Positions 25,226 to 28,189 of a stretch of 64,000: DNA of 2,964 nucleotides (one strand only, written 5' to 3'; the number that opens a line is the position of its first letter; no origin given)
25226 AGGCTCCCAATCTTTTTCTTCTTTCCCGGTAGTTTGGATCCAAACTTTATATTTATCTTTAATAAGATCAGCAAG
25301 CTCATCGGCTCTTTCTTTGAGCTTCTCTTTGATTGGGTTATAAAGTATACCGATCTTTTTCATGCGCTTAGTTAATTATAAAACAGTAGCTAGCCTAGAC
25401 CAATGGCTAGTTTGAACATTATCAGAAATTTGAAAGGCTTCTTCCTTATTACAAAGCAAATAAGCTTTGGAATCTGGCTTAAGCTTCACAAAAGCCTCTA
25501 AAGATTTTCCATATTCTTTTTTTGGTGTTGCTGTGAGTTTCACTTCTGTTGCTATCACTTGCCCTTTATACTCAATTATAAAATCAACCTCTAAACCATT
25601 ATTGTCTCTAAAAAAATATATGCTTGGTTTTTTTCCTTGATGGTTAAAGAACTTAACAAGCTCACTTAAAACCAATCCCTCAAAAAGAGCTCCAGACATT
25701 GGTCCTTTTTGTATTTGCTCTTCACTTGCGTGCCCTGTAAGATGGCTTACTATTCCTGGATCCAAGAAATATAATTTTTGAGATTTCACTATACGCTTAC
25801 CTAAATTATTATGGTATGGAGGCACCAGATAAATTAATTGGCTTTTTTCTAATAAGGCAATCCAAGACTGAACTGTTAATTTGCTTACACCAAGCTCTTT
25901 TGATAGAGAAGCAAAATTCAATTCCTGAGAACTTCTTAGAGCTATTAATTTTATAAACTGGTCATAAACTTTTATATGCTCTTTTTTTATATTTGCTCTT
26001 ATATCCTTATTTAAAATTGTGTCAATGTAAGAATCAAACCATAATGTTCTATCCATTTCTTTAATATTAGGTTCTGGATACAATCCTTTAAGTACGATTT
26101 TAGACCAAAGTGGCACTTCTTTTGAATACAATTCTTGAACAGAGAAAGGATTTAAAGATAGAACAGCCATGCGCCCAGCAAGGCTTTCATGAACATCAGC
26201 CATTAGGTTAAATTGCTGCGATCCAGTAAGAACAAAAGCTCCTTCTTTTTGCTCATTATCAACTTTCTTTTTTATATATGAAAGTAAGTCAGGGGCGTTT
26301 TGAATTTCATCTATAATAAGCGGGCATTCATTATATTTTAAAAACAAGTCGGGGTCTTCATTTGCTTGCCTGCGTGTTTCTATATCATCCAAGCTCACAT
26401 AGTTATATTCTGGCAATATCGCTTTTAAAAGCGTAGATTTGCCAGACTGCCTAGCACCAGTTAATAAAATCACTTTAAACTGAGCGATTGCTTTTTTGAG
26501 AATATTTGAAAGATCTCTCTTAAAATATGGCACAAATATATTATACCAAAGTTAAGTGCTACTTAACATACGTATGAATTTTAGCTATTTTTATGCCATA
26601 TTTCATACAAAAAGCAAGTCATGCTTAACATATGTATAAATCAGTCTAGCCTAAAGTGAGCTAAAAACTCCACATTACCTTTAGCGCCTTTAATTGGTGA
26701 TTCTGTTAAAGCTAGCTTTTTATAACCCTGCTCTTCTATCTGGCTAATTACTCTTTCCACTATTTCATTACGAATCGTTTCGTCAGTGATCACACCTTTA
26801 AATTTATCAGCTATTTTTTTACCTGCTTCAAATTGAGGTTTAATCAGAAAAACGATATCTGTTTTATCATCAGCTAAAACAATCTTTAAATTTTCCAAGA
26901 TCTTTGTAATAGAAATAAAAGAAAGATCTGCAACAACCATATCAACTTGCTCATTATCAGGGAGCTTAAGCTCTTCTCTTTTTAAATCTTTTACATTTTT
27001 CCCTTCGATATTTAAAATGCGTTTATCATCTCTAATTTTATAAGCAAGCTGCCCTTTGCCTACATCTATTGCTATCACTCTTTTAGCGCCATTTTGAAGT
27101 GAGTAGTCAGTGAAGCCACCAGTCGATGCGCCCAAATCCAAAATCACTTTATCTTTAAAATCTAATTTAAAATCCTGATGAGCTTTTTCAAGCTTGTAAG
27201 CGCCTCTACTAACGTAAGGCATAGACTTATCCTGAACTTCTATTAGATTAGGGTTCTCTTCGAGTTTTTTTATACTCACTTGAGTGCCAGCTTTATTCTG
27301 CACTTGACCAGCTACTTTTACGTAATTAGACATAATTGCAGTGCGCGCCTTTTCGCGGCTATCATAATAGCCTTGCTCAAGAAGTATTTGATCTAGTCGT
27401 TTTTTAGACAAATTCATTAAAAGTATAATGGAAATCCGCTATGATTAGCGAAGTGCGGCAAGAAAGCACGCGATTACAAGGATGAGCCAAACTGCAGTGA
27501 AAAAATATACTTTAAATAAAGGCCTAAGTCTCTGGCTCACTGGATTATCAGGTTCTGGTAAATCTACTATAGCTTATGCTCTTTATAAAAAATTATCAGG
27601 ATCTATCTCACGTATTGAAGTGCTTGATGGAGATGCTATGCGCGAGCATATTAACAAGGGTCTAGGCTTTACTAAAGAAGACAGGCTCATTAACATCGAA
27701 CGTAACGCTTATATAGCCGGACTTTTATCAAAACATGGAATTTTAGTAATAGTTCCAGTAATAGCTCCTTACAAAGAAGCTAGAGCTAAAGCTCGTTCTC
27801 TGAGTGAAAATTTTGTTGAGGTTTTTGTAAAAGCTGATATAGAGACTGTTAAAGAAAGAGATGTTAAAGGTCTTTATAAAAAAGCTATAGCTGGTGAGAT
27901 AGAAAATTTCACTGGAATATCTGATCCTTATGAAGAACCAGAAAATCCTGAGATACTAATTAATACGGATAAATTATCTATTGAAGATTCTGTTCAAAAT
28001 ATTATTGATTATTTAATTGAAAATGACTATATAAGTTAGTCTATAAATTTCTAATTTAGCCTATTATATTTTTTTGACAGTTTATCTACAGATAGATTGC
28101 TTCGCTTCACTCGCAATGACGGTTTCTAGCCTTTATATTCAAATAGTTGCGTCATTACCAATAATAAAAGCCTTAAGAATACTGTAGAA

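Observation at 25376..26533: Three dispersed paralogs of an AAA+ ATPase fused to a PD-(D/E)xK-like C-terminal segment (25376-26533, 32583-33713, 58663-59877).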

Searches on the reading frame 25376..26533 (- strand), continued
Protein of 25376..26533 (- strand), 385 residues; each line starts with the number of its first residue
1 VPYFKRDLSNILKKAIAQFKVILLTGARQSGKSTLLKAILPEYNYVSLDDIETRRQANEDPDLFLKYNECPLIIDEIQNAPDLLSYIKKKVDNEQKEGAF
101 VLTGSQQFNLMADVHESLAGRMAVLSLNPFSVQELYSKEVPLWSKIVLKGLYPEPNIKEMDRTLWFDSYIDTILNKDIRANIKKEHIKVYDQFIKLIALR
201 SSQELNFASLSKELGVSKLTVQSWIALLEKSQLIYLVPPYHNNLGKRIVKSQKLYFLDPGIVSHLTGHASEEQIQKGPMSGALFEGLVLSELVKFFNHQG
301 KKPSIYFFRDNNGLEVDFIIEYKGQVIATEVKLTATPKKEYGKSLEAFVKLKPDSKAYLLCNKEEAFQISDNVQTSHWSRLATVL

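Call 48: fold_search(model_id=the predicted structure, library=pdb)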
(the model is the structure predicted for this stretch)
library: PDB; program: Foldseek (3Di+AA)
matches with E <= 10: 1565; with E <= 0.001: 60
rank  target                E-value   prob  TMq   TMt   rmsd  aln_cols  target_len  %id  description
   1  2qen                  3.4e-06  1.00  0.44  0.48   6.7       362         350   16  The walker-type atpase paby2304 of pyrococcus abyssi (released 2008-07-01)
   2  5juy_A                3.6e-06  1.00  0.34  0.14  12.4       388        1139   12  Active human apoptosome with procaspase-9 (released 2016-10-19)
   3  5juy_B                3.8e-06  1.00  0.34  0.13  12.4       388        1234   12  Active human apoptosome with procaspase-9 (released 2016-10-19)
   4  9nc9_G                1.2e-05  1.00  0.34  0.20  11.9       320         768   17  Helical assembly of AVAST5 filament (released 2026-02-18)
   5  9nc9_L                1.7e-05  1.00  0.32  0.19  11.7       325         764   16  Helical assembly of AVAST5 filament (released 2026-02-18)
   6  8q41_B                2.0e-05  0.97  0.22  0.20  22.3       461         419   11  Crystal structure of Can2 (E341A) bound to cA4 and TTTAAA ssDNA (released 2023-11-22)
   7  3sfz                  2.3e-05  1.00  0.23  0.10  18.5       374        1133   12  Crystal structure of full-length murine Apaf-1 (released 2011-08-24)
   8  9nc9_P                2.7e-05  1.00  0.32  0.19  11.6       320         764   15  Helical assembly of AVAST5 filament (released 2026-02-18)
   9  1xmx                  4.8e-05  0.93  0.20  0.20  21.8       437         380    9  Crystal structure of protein VC1899 from Vibrio cholerae (released 2004-11-16)
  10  9nc9_R                8.0e-05  1.00  0.34  0.19  12.2       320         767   17  Helical assembly of AVAST5 filament (released 2026-02-18)
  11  7jpq_D                8.5e-05  1.00  0.25  0.24  16.0       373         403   14  ORC-O2-5: Human Origin Recognition Complex (ORC) with subunits 2,3,4,5 (released 2020-09-02)
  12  8thb_C                9.0e-05  1.00  0.27  0.31  12.0       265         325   11  Structure of the Saccharomyces cerevisiae PCNA clamp unloader Elg1-RFC complex (released 2024-05-22)
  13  9nc9_E                1.1e-04  1.00  0.34  0.19  12.1       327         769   17  Helical assembly of AVAST5 filament (released 2026-02-18)
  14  7dfv_B                1.1e-04  1.00  0.38  0.29   7.9       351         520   12  Cryo-EM structure of plant NLR RPP1 tetramer core part (released 2020-12-16)
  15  7jpo_D                1.1e-04  0.99  0.24  0.23  16.4       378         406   14  ORC-O1AAA: Human Origin Recognition Complex (ORC) with dynamic/unresolved ORC2 WH (released 2020-09-02)
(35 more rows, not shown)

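Call 66: find_encoding_contigs(protein=P0041, flank=8000, max_places=2)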
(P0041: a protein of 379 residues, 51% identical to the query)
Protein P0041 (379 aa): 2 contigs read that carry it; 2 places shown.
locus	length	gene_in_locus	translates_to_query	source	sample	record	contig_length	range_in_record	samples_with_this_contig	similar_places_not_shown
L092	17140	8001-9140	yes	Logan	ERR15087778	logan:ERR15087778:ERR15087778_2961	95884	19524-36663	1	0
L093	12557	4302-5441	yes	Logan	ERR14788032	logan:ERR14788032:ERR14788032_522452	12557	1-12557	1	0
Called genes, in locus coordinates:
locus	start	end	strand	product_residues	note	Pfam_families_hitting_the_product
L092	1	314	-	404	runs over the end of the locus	PF02771:Acyl-CoA_dh_N, PF02770:Acyl-CoA_dh_M, PF00441:Acyl-CoA_dh_1, PF08028:Acyl-CoA_dh_2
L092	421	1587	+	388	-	-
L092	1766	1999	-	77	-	-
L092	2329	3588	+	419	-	PF02321:OEP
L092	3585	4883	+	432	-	PF25919:BSH_CusB (faint), PF25997:BSH_YhbJ (faint), PF25973:BSH_CzcB, PF25893:HH_CzcB, PF25917:BSH_RND (weak), PF25954:Beta-barrel_RND_2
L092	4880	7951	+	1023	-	PF00873:ACR_tran, PF02355:SecD_SecF_C (faint)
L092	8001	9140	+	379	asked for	PF13173:AAA_14, PF13635:DUF4143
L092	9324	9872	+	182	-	PF01161:PBP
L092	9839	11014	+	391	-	-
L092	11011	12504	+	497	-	PF01436:NHL (faint), PF25174:Beta-prop_THOC3 (faint)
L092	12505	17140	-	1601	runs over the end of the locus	-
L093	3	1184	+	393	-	?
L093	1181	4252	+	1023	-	PF00873:ACR_tran, PF02355:SecD_SecF_C (faint)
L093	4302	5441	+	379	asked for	PF13173:AAA_14, PF13635:DUF4143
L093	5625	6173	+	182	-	PF01161:PBP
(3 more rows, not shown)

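Call 67: find_encoding_contigs(protein=P0071, flank=8000, max_places=2)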
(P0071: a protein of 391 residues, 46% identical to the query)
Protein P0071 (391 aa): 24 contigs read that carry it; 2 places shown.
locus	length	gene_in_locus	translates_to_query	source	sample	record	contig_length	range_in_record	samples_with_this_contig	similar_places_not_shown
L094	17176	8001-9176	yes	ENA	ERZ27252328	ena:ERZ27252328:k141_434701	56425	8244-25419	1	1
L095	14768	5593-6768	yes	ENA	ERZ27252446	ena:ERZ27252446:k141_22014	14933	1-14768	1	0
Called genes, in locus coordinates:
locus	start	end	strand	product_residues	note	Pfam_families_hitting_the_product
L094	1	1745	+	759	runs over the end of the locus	-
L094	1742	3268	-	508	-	PF01225:Mur_ligase, PF08245:Mur_ligase_M, PF02875:Mur_ligase_C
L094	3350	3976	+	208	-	PF00163:Ribosomal_S4, PF01479:S4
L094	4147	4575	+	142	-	PF00595:PDZ, PF13180:PDZ_2, PF17820:PDZ_6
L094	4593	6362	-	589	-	PF00501:AMP-binding, PF23562:AMP-binding_C_3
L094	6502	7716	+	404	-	PF28597:T2SSF_N, PF00482:T2SSF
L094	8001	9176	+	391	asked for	PF13173:AAA_14, PF13635:DUF4143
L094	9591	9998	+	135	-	PF01797:Y1_Tnp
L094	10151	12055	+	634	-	-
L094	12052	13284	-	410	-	PF00155:Aminotran_1_2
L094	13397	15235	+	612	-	-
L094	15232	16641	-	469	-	PF00133:tRNA-synt_1 (faint), PF01406:tRNA-synt_1e, PF01921:tRNA-synt_1f (faint), PF09334:tRNA-synt_1g, PF23493:CysS_C (weak)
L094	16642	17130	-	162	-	PF02130:YbeY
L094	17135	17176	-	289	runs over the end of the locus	PF22692:LlgE_F_G_D1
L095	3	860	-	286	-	?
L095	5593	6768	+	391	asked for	PF13173:AAA_14, PF13635:DUF4143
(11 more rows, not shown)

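Call 70: search_protein_families(library=phrogs, proteins=[window:25376-26533:-], max_evalue=0.001)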
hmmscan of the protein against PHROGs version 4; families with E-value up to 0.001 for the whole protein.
window:25376-26533:- (385 aa): 0 families

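Call 82: find_related_loci(query=A2, collection=viral_contigs, flank=5000)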
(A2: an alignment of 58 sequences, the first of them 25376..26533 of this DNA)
Query A2 (385 aa) in viral_contigs; peptide patterns used: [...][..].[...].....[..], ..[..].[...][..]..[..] (x = any residue, [..] = any of these).
105 stretches matched a pattern; 46 encode a relative of the query (tblastn E <= 1e-3); 46 distinct loci.
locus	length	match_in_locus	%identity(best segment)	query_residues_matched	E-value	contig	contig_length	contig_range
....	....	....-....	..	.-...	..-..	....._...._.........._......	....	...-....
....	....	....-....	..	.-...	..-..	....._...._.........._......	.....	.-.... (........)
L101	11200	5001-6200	38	1-375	3e-81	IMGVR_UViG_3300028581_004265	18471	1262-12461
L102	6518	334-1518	39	3-373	4e-81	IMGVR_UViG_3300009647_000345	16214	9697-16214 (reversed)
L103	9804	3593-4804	36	3-382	3e-80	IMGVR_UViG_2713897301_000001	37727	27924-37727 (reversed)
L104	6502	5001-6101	38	3-348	3e-80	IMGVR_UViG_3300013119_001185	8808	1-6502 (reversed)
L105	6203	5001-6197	37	4-373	1e-78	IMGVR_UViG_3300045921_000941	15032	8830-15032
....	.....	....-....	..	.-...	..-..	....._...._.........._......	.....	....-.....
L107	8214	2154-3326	37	3-365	2e-77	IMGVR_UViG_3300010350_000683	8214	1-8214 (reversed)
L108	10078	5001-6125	37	3-352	3e-77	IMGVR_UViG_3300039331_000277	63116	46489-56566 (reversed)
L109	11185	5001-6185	37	3-373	5e-77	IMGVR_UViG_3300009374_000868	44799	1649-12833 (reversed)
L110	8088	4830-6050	35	1-378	1e-76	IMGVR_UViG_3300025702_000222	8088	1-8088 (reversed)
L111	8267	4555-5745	36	3-373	5e-76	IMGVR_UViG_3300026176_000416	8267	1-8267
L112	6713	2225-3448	35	1-379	8e-76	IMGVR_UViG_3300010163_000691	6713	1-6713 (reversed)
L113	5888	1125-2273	36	5-361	4e-74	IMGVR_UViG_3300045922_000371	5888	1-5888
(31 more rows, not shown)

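Call 87: search_protein_representatives(alignment_id=A2)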
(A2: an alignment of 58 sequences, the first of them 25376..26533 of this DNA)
Query: 58 sequences, 391 profile positions. Proteins with E-value up to 0.001 (for the whole library): 51966; up to 1e-10: 26854; up to 1e-30: 7270. The best 150 are listed.
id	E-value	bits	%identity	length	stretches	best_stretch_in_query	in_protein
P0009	2.7e-168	576.1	-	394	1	1-390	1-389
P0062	3.6e-152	523.0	-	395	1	2-387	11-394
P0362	1.2e-149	514.7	-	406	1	2-385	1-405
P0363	1.0e-145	501.7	-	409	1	2-383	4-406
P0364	1.2e-145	501.6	-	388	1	2-388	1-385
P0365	6.5e-141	485.9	-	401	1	2-385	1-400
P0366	1.5e-139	481.4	-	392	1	1-388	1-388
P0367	1.0e-134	465.5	-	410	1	1-386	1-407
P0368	1.1e-134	465.4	-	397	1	2-388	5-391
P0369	1.8e-131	454.9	-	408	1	3-383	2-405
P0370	1.9e-130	451.5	-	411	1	1-386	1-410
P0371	3.6e-130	450.6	-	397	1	1-386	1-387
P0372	4.6e-130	450.2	-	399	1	2-390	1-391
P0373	1.2e-129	448.8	-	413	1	3-384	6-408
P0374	6.7e-129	446.4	-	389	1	2-370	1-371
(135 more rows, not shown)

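Call 104: search_protein_families(library=pfam, proteins=[L010:12401-14080:+], max_evalue=0.001)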
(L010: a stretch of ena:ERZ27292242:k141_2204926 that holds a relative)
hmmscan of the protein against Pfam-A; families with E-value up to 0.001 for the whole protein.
L010:12401-14080:+ (560 aa): 1 family
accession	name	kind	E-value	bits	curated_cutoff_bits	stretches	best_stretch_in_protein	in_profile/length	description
PF01555.25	N6_N4_Mtase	-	6e-49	167.4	26.7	1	116-369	1-217/221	DNA methylase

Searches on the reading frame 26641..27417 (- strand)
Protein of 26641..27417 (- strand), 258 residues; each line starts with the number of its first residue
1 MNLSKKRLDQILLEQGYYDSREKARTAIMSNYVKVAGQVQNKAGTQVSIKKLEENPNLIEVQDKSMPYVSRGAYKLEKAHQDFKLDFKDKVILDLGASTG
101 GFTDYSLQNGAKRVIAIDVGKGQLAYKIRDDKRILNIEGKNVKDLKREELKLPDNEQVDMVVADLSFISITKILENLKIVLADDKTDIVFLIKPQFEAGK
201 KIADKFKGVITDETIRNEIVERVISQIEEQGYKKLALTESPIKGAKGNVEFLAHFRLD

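Call 19: search_protein_families(library=pfam, proteins=[window:26641-27417:-], max_evalue=0.0001)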
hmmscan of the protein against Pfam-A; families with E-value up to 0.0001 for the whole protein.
window:26641-27417:- (258 aa): 3 families
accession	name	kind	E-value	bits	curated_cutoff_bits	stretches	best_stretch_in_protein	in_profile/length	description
PF01728.25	FtsJ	-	1.3e-41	143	24.1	1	68-255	1-179/181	FtsJ-like methyltransferase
PF01479.30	S4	-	7.1e-08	32.5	22.8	1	7-48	2-43/48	S4 domain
PF13649.12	Methyltransf_25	-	7.6e-05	23.8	27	0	92-181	1-93/97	Methyltransferase domain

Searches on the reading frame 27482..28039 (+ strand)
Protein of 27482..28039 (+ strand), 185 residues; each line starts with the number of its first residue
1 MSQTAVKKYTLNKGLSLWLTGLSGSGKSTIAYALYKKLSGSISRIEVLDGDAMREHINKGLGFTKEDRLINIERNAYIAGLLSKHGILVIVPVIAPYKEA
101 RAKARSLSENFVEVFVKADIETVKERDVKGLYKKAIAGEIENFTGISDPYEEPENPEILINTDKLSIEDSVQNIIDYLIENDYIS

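Call 19: search_protein_families(library=pfam, proteins=[window:27482-28039:+], max_evalue=0.0001)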
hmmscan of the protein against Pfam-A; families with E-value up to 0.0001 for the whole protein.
window:27482-28039:+ (185 aa): 5 families
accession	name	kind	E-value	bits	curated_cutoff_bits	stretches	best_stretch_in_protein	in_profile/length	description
PF01583.26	APS_kinase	-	9.3e-56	188.5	21.1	1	13-160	1-151/152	Adenylylsulphate kinase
PF13238.12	AAA_18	-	5.6e-06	27.3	29.4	1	19-129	3-110/128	AAA domain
PF13671.12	AAA_33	-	7.9e-06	26.7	27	1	18-127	3-115/143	AAA domain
PF08433.16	KTI12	-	9e-06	25.8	22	1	19-155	6-142/271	Chromatin associated protein KTI12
PF00005.33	ABC_tran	-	1.7e-05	25.9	25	1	9-71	6-71/137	ABC transporter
